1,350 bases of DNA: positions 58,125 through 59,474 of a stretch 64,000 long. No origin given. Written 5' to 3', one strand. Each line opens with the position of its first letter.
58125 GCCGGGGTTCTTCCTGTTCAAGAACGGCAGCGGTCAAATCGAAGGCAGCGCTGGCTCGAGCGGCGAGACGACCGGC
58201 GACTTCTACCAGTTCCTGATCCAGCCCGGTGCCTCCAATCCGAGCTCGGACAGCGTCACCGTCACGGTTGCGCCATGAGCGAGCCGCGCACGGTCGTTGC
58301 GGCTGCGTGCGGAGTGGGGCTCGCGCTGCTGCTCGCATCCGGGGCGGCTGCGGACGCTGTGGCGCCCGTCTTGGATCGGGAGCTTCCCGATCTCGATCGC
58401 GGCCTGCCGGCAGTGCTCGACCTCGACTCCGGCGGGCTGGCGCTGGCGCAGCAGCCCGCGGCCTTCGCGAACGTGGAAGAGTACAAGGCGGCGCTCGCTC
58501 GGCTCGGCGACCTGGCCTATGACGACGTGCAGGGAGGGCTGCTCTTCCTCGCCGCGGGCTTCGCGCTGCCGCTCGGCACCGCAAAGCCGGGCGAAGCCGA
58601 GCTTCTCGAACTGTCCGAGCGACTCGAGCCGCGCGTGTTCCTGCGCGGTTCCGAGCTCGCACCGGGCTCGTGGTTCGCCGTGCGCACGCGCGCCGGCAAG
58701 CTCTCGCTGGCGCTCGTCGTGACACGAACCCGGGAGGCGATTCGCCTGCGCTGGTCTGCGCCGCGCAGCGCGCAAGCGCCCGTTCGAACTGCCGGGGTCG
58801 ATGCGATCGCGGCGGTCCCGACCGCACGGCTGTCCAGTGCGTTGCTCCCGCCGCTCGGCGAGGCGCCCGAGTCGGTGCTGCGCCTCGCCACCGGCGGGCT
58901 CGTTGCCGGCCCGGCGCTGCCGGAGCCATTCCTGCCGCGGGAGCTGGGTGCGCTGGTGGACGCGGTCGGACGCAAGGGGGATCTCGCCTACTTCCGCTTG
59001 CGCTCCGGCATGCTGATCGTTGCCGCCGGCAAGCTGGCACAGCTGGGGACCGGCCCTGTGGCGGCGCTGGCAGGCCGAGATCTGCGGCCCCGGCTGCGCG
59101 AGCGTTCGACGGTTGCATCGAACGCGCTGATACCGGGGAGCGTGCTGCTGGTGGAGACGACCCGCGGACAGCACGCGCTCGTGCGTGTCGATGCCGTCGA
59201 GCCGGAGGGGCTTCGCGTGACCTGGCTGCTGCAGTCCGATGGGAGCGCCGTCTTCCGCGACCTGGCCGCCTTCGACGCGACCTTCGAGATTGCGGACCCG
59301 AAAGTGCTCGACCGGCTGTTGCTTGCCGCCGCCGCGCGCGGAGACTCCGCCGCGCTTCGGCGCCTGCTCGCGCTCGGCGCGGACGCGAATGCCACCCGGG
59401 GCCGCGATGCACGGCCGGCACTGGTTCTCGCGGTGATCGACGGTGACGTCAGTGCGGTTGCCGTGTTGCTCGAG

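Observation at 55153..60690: Self-contained exported three-gene module: sorting-tail protein, large GxSxG hydrolase and signal-peptide ankyrin protein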

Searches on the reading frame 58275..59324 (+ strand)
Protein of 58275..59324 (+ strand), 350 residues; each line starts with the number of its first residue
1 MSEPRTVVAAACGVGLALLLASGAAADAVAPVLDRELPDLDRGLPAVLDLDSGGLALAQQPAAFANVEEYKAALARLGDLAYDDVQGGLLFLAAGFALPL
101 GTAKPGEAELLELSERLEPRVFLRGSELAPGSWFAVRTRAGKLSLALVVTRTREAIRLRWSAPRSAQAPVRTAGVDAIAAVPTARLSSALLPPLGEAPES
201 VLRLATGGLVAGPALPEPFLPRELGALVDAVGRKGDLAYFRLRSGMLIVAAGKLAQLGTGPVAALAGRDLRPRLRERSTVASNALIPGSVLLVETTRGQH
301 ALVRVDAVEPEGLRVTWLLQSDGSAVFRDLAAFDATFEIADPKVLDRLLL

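Call 20: search_solved_structures(query=window:58275-59324:+, max_evalue=10)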
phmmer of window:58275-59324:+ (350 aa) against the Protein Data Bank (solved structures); distinct sequences matched with E-value up to 10: 0.

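Call 54: search_protein_representatives(protein=window:58362-59294:+)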
Query: 311 residues. Proteins with E-value up to 0.001 (for the whole library): 49; up to 1e-10: 19; up to 1e-30: 6. The best 49 are listed.
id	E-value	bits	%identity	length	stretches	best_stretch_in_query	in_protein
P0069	1.1e-89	317.1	56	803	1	7-309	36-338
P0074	1.4e-69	251.1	46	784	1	3-307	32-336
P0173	2.5e-65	237.2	48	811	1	2-310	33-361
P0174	1.9e-60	221.1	55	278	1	1-229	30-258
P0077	3.9e-60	220.1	50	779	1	3-307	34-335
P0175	6.1e-48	180.1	59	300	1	2-185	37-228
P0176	2.0e-29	119.3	37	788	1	2-309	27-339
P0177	5.4e-24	101.5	51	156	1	60-178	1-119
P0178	1.4e-19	87.0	35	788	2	8-137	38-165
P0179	6.2e-19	84.9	30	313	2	167-302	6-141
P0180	1.7e-15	73.6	46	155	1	3-91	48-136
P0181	1.2e-12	64.2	58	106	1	2-70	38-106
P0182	1.7e-12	63.8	27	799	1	7-305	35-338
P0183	3.5e-12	62.7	29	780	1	8-299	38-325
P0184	1.5e-11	60.7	27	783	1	7-303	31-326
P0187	6.7e-11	58.5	35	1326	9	260-298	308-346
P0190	5.5e-09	52.2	27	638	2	204-304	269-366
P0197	2.5e-07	46.8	25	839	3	205-299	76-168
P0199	1.2e-06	44.5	34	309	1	163-300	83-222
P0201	2.9e-06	43.3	35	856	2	205-300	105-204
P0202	3.0e-06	43.2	31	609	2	161-299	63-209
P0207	5.0e-05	39.2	34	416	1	169-298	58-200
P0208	5.3e-05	39.1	32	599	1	159-300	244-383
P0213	2.3e-04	37.1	32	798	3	203-294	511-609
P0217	7.9e-04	35.3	35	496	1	166-299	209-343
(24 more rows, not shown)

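Call 55: search_protein_families(library=pfam, proteins=[P0187, P0190, P0197, P0199, P0201, P0202, P0207, P0208, P0213, P0217], max_evalue=0.001)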
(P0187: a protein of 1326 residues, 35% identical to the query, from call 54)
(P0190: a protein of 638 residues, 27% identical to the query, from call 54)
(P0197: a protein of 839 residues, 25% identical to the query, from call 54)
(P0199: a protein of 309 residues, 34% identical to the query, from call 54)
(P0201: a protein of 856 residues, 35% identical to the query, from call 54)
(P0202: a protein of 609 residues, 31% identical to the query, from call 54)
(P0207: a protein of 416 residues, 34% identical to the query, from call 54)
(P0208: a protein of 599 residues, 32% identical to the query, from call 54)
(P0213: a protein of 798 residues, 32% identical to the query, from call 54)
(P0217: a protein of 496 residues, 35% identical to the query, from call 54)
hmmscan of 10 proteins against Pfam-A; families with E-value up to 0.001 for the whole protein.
P0187 (1326 aa): 17 families
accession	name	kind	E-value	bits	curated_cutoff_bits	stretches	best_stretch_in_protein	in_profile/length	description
PF00028.23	Cadherin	-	9.3e-121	395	28.8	9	309-398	3-93/93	Cadherin domain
PF17803.7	Cadherin_4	-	1.1e-33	116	25.1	3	391-458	1-68/71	Bacterial cadherin-like domain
PF17963.7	Big_9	-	1.9e-29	102.9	23.6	2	710-803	2-88/89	Bacterial Ig domain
PF25374.1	Cadherin_FAT4_N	-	1.7e-26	92.8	35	0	640-687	26-72/85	FAT4-like, N-terminal cadherin-like domain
PF05345.18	He_PIG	-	1.1e-19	71.1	24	0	712-806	2-96/96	Putative Ig domain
PF24507.1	Ig_CFAP65_4th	-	3.9e-14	53.2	27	0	233-261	11-40/76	CFAP65, fourth Ig-like domain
PF18957.6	RibLong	-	3.4e-12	47.4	27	0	737-804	29-93/93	Long Rib domain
PF17756.7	RET_CLD1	-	2e-11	44.7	26.4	0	239-265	50-76/124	RET Cadherin like domain 1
PF13946.11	DUF4214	-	2.3e-11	44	23.2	1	40-98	4-63/72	Domain of unknown function (DUF4214)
PF21309.3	C5_CUB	-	1.1e-06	29.1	27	0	307-341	2-36/57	Complement component 5, CUB domain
PF11454.13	DUF3016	-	4.2e-06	27.1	25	0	487-514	41-69/139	Protein of unknown function (DUF3016)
PF19290.4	PmbA_TldD_2nd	-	7.9e-06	26.7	20.9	0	757-793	38-74/109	PmbA/TldA metallopeptidase central domain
PF16407.11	PKD_2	-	8.7e-06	26.5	39.2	0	844-926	48-129/157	PKD-like family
PF18719.7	ArlS_N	-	6.4e-05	23.6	27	0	390-420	58-88/140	ArlS sensor domain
PF24278.2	HVO_0513_N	-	0.00022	21.2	29.8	0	719-801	37-120/134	HVO_0513, N-terminal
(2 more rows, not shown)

P0190 (638 aa): 0 families

P0197 (839 aa): 6 families
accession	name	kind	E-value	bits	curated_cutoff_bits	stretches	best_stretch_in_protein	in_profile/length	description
PF12796.13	Ank_2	-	1.2e-53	180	27.3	6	352-443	2-90/90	Ankyrin repeats (3 copies)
PF00023.36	Ank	-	1.5e-43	144.7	21.1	3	413-443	2-32/33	Ankyrin repeat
PF13637.12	Ank_4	-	1.5e-35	120.9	22.7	3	398-433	16-50/50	Ankyrin repeats (many copies)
PF13857.12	Ank_5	-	3.7e-33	113.7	27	4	404-453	7-56/56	Ankyrin repeats (many copies)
PF13606.12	Ank_3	-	1.5e-29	98.7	22.3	1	413-441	2-30/30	Ankyrin repeat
PF24521.3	Ank_KRIT1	-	1.5e-08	34.9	80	0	447-531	19-109/149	KRIT1 ankyrin-repeats domain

P0199 (309 aa): 0 families

P0201 (856 aa): 6 families
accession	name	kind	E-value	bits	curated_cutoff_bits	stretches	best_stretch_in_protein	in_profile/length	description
PF12796.13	Ank_2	-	7.1e-65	216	27.3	6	710-797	6-89/90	Ankyrin repeats (3 copies)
PF00023.36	Ank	-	5e-45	149.4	21.1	4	487-517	2-32/33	Ankyrin repeat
PF13637.12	Ank_4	-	8.9e-44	147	22.7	6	738-788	1-50/50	Ankyrin repeats (many copies)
PF13606.12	Ank_3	-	3.6e-35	115.9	22.3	0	487-514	2-29/30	Ankyrin repeat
PF13857.12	Ank_5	-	6.4e-32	109.7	27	2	474-527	2-56/56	Ankyrin repeats (many copies)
PF24521.3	Ank_KRIT1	-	4.9e-14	52.7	80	1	551-646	19-113/149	KRIT1 ankyrin-repeats domain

P0202 (609 aa): 0 families

P0207 (416 aa): 0 families

P0208 (599 aa): 0 families

P0213 (798 aa): 0 families

P0217 (496 aa): 0 families

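Call 69: find_related_loci(query=A5, collection=metagenome_contigs, flank=7000)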
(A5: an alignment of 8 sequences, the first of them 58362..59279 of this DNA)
Query A5 (306 aa) in metagenome_contigs; peptide patterns used: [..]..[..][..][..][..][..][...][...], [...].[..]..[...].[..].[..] (x = any residue, [..] = any of these).
404 stretches matched a pattern; 8 encode a relative of the query (tblastn E <= 1e-3); 8 distinct loci.
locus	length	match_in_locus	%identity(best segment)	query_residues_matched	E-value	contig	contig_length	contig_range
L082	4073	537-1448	67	3-306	6e-115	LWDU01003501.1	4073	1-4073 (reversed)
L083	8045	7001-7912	66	3-306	1e-112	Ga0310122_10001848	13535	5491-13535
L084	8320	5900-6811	66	3-306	6e-111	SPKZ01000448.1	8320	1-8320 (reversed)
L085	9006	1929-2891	58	2-306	5e-109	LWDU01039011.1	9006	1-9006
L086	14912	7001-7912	65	3-306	2e-105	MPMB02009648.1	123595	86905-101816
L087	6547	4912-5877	47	1-306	2e-78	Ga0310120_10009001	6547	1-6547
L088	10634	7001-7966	47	1-306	4e-77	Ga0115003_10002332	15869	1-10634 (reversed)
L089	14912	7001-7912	65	3-306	1e-105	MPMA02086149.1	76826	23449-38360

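Call 73: search_solved_structures(query=A4, max_evalue=10)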
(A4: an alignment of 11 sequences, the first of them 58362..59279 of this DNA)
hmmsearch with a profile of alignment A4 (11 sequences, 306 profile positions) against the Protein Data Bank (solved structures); distinct sequences matched with E-value up to 10: 0.
